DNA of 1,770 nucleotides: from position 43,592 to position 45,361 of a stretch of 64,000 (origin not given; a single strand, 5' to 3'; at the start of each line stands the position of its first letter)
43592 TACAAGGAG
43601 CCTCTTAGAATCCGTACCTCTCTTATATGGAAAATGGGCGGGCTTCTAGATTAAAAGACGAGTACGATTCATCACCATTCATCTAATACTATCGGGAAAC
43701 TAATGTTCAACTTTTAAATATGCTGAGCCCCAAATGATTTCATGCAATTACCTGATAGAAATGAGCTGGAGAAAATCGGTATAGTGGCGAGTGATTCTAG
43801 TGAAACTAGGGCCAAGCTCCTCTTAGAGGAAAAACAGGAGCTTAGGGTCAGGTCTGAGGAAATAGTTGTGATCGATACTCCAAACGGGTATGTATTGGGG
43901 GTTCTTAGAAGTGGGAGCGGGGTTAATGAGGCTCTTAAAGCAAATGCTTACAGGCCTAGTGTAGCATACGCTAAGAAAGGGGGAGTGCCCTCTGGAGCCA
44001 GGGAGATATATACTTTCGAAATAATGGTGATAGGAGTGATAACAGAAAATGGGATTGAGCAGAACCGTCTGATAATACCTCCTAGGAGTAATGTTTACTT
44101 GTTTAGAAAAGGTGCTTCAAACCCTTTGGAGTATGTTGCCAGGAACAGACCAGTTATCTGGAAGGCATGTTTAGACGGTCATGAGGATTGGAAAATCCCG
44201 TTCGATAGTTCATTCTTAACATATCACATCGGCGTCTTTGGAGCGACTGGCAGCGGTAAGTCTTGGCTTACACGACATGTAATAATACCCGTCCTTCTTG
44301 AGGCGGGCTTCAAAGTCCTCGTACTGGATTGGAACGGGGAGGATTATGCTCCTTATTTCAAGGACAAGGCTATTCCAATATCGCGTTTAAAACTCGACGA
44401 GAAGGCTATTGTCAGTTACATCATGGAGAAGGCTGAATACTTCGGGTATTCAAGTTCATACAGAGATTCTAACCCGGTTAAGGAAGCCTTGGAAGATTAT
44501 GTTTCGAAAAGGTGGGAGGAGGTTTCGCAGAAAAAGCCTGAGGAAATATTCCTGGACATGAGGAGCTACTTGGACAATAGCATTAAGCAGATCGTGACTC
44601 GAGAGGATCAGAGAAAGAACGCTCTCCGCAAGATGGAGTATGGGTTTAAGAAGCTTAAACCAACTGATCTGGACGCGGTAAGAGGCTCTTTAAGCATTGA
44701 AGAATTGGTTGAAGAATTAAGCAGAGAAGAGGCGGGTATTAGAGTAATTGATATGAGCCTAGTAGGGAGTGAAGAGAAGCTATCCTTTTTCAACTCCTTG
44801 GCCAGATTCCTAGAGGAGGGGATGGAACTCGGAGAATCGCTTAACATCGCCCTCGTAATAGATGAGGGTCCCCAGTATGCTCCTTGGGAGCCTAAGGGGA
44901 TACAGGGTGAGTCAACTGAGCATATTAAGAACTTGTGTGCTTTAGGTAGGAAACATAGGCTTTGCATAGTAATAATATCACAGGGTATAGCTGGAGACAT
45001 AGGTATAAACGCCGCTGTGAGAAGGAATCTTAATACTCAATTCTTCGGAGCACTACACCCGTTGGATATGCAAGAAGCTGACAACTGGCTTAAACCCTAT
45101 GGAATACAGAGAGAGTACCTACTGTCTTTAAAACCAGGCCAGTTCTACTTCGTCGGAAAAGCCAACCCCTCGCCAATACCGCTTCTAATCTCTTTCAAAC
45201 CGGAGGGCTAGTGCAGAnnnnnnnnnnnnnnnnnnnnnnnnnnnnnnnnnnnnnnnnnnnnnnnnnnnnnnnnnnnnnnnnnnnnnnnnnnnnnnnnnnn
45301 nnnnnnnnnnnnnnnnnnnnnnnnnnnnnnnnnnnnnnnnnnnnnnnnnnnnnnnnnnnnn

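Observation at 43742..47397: HerA-like ATPase / NurA nuclease / DHH-DHHA1 phosphoesterase operon with no mre11-rad50 nearby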

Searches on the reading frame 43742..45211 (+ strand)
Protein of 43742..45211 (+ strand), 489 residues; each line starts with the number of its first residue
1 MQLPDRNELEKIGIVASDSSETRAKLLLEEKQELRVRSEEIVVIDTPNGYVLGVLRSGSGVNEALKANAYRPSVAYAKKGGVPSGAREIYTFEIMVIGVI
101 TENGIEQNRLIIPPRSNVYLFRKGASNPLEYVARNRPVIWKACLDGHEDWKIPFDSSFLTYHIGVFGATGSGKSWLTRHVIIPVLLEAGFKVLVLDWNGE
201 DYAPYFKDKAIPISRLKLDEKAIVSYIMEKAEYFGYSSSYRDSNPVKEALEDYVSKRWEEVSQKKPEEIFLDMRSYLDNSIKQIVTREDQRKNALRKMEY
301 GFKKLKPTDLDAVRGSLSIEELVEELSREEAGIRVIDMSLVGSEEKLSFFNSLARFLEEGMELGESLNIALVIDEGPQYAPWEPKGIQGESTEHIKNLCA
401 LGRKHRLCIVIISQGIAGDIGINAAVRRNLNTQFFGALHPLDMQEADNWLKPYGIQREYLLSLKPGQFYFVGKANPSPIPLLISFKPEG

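Call 3: search_protein_families(library=pfam, proteins=[window:43742-45211:+], max_evalue=0.01)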
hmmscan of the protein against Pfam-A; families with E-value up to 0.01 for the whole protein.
window:43742-45211:+ (489 aa): 3 families
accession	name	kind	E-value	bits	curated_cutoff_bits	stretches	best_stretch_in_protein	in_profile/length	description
PF01935.23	DUF87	-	9.7e-19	68.8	23.2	1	148-355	10-218/220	Helicase HerA, central domain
PF10412.15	TrwB_AAD_bind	-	0.0011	18.4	20.5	1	151-209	6-63/387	Type IV secretion-system coupling protein DNA-binding domain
PF02534.20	T4SS-DNA_transf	-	0.0098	15.2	20.1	0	154-202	40-83/468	Type IV secretory system Conjugative DNA transfer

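Call 4: search_protein_families(library=ncbifam, proteins=[window:43742-45211:+], max_evalue=0.01)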
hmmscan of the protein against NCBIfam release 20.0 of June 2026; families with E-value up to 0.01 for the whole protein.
window:43742-45211:+ (489 aa): 7 families
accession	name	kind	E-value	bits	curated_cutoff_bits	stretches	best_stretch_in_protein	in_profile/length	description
NF053655.1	CedD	equivalog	1.7e-11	43.5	600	1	148-208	209-274/527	DNA-translocating ATPase CedD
TIGR02746.1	TraC-F-type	equivalog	0.00064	17.7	567.05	1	153-197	423-466/800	type IV secretion system protein TraC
NF042944.1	HerA_antiphage_2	equivalog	0.00097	18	850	1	90-301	63-282/576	anti-phage-associated helicase HerA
NF040819.1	helicase_HerA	equivalog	0.0013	17.4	970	1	10-291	3-281/561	DNA double-strand break repair helicase HerA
NF042943.1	HerA_antiphage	equivalog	0.0032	16.1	800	1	157-210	153-205/566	anti-phage-associated helicase HerA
NF040937.1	HerA_Thermprot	equivalog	0.0049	15.3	800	0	158-207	138-186/487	DNA double-strand break repair helicase HerA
NF045971.1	conju_CD1110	equivalog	0.0093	14.3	325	0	165-201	420-456/752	VirB4-like conjugal transfer ATPase, CD1110 family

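Call 5: search_protein_families(library=padloc, proteins=[window:43742-45211:+], max_evalue=0.01)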
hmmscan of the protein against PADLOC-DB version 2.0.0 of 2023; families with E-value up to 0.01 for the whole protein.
window:43742-45211:+ (489 aa): 11 families
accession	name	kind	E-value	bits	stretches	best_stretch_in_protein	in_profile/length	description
PDLC04140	mad8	-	2.8e-13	48.1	1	159-479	26-295/314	mads_8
PDLC04105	HerA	-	4.7e-13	46.6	2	293-414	342-467/576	-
PDLC01055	HerA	-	3.5e-08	30.7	1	149-200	148-198/532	Type III coevolved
PDLC04102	HerA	-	3.3e-06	23.7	1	157-306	172-333/654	-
PDLC04103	HerA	-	5.6e-06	23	1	158-200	170-211/579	-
PDLC04097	HerA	-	0.00026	17.7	1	151-200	152-207/618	-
PDLC02185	HerA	-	0.00043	17.1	1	157-211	161-214/585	-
PDLC02188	HerA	-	0.0007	16.6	1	90-293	71-285/578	-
PDLC04100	HerA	-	0.001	15.9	1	157-212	160-214/580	-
PDLC04107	HerA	-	0.0011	16.1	1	158-209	167-217/306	-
PDLC04098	HerA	-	0.0013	15.4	0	158-218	172-240/686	-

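Call 7: find_homologous_proteins(query=window:43742-45211:+)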
Query window:43742-45211:+ (489 aa): 333 proteins with E <= 0.001 among 8000 candidates; the best 120 are listed.
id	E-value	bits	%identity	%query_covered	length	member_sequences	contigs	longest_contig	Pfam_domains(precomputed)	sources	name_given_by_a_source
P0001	0.0e+0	1098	100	100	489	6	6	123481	PF01935.24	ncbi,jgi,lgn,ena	ncbi:MAG: DUF87 domain-containing protein [Thermoproteota archaeon]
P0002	3.1e-295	998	89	100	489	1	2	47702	PF01935.24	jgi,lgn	-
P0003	8.6e-295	996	87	100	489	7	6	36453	PF01935.24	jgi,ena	jgi:DNA helicase HerA-like ATPase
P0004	1.9e-294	995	88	100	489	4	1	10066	PF01935.24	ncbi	-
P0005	6.6e-278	941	82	100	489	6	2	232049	PF01935.24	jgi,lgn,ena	-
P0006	3.3e-277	938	83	100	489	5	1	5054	PF01935.24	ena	-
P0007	2.4e-275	932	82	100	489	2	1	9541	PF01935.24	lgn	-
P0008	7.8e-274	927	82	100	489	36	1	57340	PF01935.24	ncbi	ncbi:MAG: ATP-binding protein [Thermoproteota archaeon]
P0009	1.5e-271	920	81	100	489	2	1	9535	PF01935.24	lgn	-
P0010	3.5e-266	902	79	99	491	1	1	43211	PF10412.16,PF01935.24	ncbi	ncbi:MAG: ATP-binding protein [Thermoproteota archaeon]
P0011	2.0e-265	899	80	100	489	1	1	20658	PF01935.24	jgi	jgi:DNA helicase HerA-like ATPase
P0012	1.4e-242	824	73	98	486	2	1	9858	PF01935.24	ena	-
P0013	8.8e-204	696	85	74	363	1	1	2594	PF01935.24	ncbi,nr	ncbi:MAG: DUF87 domain-containing protein, partial [Crenarchaeota archaeon]|nr:DUF87 domain-containi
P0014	3.1e-165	569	55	98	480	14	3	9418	PF01935.24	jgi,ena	jgi:hypothetical protein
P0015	7.9e-162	558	55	98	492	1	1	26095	PF01935.24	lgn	-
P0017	9.6e-154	531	53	98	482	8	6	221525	PF01935.24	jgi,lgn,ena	-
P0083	1.3e-133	465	46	98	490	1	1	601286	PF01935.24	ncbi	ncbi:MAG: DUF87 domain-containing protein [Thermoprotei archaeon]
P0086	6.3e-133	462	48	98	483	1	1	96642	PF01935.24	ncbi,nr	ncbi:hypothetical protein HRbin01_01021 [archaeon HR01]|nr:hypothetical protein HRbin01_01021 [archa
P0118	1.9e-128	448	45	97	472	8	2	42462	PF01935.24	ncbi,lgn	ncbi:MAG: DUF87 domain-containing protein [Candidatus Korarchaeum sp.]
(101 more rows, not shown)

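Call 10: find_encoding_contigs(protein=P0083, flank=8000, max_places=2)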
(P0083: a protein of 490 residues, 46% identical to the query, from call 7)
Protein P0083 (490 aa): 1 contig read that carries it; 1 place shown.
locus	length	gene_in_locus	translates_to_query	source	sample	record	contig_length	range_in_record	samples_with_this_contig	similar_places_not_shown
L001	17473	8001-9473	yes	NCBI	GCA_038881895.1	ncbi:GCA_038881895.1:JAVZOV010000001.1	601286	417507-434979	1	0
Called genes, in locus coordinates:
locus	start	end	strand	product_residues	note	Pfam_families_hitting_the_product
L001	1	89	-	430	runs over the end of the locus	PF25145:NfeD1b_N, PF24961:NfeD_membrane, PF01957:NfeD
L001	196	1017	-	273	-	PF01145:Band_7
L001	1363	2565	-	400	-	PF27234:MJ0013, PF07282:Cas12f1-like_TNB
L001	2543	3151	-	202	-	PF00376:MerR, PF12728:HTH_17, PF13411:MerR_1, PF00239:Resolvase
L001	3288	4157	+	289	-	PF04055:Radical_SAM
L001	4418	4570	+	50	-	-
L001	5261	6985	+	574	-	PF00884:Sulfatase (weak), PF01663:Phosphodiest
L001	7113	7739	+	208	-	PF00081:Sod_Fe_N (weak), PF02777:Sod_Fe_C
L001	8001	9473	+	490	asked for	PF01935:DUF87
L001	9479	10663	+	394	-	PF09376:NurA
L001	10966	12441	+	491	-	-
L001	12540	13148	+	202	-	PF09335:VTT_dom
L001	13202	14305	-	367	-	PF04389:Peptidase_M28, PF05343:Peptidase_M42 (weak)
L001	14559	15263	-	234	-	PF01269:Fibrillarin, PF01135:PCMT (weak)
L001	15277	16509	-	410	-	PF21572:Nop5_56-rel_N_Arc, PF01798:Nop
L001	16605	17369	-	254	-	PF00528:BPD_transp_1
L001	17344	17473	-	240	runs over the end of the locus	PF13555:AAA_29 (faint), PF02463:SMC_N (weak), PF00005:ABC_tran, PF09818:ABC_ATPase (faint), PF13304:AAA_21 (faint), PF13521:AAA_28 (faint)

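Call 11: find_encoding_contigs(protein=P0118, flank=8000, max_places=2)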
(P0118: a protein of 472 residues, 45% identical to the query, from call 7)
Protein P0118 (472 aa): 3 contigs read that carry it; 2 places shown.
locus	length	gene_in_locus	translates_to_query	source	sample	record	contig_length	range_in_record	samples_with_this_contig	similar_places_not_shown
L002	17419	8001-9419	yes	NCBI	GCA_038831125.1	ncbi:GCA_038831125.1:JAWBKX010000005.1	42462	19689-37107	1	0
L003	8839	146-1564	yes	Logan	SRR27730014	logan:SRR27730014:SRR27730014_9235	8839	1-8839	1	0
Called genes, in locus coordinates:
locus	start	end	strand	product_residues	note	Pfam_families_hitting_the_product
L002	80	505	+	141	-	PF05168:HEPN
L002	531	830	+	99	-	PF01909:NTP_transf_2 (weak)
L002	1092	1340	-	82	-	PF05168:HEPN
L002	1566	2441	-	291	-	PF02517:Rce1-like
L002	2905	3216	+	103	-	-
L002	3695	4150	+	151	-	PF01909:NTP_transf_2, PF18765:Polbeta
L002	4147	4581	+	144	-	PF05168:HEPN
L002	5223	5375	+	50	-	PF05942:PaREP1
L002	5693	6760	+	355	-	PF01637:ATPase_2, PF13191:AAA_16 (faint), PF13173:AAA_14 (faint), PF13401:AAA_22, PF16007:DUF4777 (faint), PF21100:WHD_MCM (weak)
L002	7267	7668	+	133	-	-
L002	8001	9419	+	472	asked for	PF01935:DUF87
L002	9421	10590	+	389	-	PF09376:NurA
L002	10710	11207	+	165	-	PF01909:NTP_transf_2, PF18765:Polbeta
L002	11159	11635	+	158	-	PF05168:HEPN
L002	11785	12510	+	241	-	-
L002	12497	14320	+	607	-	-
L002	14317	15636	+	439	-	PF07690:MFS_1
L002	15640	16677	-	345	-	PF02915:Rubrerythrin (weak), PF04454:Linocin_M18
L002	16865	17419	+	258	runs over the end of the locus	PF00106:adh_short, PF01370:Epimerase, PF08659:KR, PF23441:SDR, PF13561:adh_short_C2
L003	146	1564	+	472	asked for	PF01935:DUF87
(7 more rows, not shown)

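Call 12: find_encoding_contigs(protein=P0086, flank=8000, max_places=2)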
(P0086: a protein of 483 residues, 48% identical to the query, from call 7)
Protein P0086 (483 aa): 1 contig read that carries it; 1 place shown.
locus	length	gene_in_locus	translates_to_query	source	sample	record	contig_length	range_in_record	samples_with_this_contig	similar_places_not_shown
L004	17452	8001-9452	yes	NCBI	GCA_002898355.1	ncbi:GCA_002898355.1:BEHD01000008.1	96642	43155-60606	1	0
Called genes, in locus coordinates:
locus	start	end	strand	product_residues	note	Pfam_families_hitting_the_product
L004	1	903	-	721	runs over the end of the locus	PF02589:LUD_dom, PF12838:Fer4_7 (faint), PF13187:Fer4_9 (faint), PF13183:Fer4_8, PF13237:Fer4_10 (weak), PF13484:Fer4_16 (weak), PF13534:Fer4_17, PF02754:CCG, +6 more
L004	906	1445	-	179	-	PF02589:LUD_dom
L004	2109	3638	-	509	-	PF00117:GATase, PF07722:Peptidase_C26, PF02540:NAD_synthase (weak), PF00958:GMP_synt_C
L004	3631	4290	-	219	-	PF00156:Pribosyltran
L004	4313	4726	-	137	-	PF01047:MarR (weak), PF13463:HTH_27 (weak)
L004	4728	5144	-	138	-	-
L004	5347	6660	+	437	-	PF00435:Spectrin (faint), PF23649:FKBP15 (weak), PF02183:HALZ (faint), PF06419:COG6_N (faint), PF10046:BLOC1_2 (faint), PF11559:ADIP (faint), PF24161:CCDC39 (weak), PF04014:MazE_antitoxin, +3 more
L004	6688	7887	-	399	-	PF00899:ThiF, PF00581:Rhodanese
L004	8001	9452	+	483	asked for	PF01935:DUF87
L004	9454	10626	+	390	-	PF09376:NurA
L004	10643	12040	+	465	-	PF12706:Lactamase_B_2, PF07521:RMMBL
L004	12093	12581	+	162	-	PF05425:CopD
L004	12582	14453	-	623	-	PF03485:Arg_tRNA_synt_N, PF00750:tRNA-synt_1d, PF05746:DALR_1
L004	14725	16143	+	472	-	PF06609:TRI12 (weak), PF00083:Sugar_tr, PF07690:MFS_1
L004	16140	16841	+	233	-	PF00977:His_biosynth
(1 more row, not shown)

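Call 13: find_encoding_contigs(protein=P0001, flank=10000, max_places=3)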
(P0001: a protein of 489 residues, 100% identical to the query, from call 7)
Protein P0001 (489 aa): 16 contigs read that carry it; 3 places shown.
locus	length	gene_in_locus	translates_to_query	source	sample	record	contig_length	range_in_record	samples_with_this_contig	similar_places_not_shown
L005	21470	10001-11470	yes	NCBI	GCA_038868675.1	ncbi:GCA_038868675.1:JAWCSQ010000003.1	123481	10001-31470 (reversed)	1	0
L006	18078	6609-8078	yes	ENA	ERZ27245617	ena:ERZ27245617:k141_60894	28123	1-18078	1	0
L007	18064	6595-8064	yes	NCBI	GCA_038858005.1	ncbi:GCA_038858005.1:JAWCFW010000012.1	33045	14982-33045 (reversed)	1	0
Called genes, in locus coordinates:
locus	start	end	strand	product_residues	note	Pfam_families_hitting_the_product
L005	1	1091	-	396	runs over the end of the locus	PF18551:TackOD1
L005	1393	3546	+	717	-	PF03477:ATP-cone, PF13597:NRDD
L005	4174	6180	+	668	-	PF00496:SBP_bac_5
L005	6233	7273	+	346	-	PF19300:BPD_transp_1_N (weak), PF00528:BPD_transp_1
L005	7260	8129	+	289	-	PF00528:BPD_transp_1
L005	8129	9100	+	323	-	PF00005:ABC_tran, PF08352:oligo_HPY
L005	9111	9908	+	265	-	PF00005:ABC_tran, PF13304:AAA_21 (faint)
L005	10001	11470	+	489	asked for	PF01935:DUF87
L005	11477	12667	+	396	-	PF09376:NurA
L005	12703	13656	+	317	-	PF01368:DHH, PF02272:DHHA1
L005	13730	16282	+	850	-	PF24517:CBM96, PF19077:Big_13 (faint), PF17957:Big_7 (faint), PF24893:DUF7743 (faint), PF13750:Big_3_3 (faint)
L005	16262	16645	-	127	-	PF00571:CBS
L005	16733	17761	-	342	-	PF01555:N6_N4_Mtase (faint), PF02926:THUMP, PF01170:UPF0020, PF02353:CMAS, PF01209:Ubie_methyltran (weak), PF02384:N6_Mtase (faint), PF05175:MTS, PF13847:Methyltransf_31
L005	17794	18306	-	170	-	PF00881:Nitroreductase, PF14512:TM1586_NiRdase (weak), PF00881:Nitroreductase, PF14512:TM1586_NiRdase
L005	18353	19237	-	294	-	-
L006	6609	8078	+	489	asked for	PF01935:DUF87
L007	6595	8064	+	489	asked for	PF01935:DUF87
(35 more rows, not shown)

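Call 14: find_encoding_contigs(protein=P0017, flank=8000, max_places=3)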
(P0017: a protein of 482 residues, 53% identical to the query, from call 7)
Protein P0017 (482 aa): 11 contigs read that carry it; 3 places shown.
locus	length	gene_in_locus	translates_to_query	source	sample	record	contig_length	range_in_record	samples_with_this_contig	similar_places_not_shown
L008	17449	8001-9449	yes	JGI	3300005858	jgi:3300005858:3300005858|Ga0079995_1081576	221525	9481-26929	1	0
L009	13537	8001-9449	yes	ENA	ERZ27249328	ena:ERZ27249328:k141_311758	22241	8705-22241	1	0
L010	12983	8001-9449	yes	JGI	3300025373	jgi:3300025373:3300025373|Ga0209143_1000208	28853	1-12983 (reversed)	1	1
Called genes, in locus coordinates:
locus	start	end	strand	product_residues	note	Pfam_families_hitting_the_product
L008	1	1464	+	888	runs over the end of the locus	PF22335:Cas10-Cmr2_palm2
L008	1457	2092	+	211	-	PF03787:RAMPs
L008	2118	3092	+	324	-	-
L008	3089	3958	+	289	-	PF03787:RAMPs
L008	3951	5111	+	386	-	-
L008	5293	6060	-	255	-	PF09623:Cas_NE0113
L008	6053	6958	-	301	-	PF12705:PDDEXK_1, PF01930:Cas_Cas4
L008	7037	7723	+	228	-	-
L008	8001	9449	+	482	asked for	PF01935:DUF87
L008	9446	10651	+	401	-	PF09376:NurA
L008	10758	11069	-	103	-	-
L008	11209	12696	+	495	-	PF01935:DUF87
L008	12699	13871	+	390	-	PF09376:NurA (weak)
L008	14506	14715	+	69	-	-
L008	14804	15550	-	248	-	-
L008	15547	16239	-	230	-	PF00005:ABC_tran, PF13304:AAA_21 (faint)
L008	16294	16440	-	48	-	-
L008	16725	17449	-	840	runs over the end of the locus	PF01804:Penicil_amidase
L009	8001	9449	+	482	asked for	PF01935:DUF87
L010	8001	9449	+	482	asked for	PF01935:DUF87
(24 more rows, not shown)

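Call 15: find_encoding_contigs(protein=P0005, flank=8000, max_places=2)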
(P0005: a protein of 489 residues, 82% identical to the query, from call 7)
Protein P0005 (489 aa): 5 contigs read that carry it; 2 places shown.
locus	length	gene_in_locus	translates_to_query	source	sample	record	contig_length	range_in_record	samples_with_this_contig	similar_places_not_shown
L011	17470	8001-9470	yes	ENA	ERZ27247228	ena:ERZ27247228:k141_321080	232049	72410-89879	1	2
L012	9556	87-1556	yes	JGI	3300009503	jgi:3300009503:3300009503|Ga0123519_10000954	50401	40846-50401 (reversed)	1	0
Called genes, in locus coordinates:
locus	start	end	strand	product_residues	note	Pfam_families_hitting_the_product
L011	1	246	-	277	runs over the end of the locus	PF06550:SPP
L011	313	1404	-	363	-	PF18551:TackOD1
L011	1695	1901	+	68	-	-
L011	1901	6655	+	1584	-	PF03477:ATP-cone, PF13597:NRDD, PF01079:Hint (faint), PF14528:LAGLIDADG_3 (faint), PF13597:NRDD, PF14890:Intein_splicing, PF13597:NRDD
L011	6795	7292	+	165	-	-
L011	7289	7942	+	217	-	-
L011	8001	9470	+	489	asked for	PF01935:DUF87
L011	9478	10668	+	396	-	PF09376:NurA (weak)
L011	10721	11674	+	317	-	PF01368:DHH (weak), PF02272:DHHA1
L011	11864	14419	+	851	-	PF24517:CBM96, PF19077:Big_13 (faint), PF24893:DUF7743 (faint), PF13750:Big_3_3 (faint), PF17957:Big_7 (faint)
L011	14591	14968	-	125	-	PF00571:CBS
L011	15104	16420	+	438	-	PF02056:Glyco_hydro_4, PF11975:Glyco_hydro_4C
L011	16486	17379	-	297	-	-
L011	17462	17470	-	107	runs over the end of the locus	-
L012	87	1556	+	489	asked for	PF01935:DUF87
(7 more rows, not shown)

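Call 17: search_solved_structures(query=window:43742-45211:+, max_evalue=1)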
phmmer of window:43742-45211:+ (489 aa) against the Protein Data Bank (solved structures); distinct sequences matched with E-value up to 1: 3.
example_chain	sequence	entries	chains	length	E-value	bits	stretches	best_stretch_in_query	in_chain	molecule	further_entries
1gl6_A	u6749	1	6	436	0.12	14.6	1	160-214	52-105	ATPASE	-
1e9r_A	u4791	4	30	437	0.12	14.6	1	160-214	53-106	CONJUGAL TRANSFER PROTEIN TRWB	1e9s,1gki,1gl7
8xau_A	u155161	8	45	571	0.33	13.1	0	363-473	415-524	ATP-binding protein | HerA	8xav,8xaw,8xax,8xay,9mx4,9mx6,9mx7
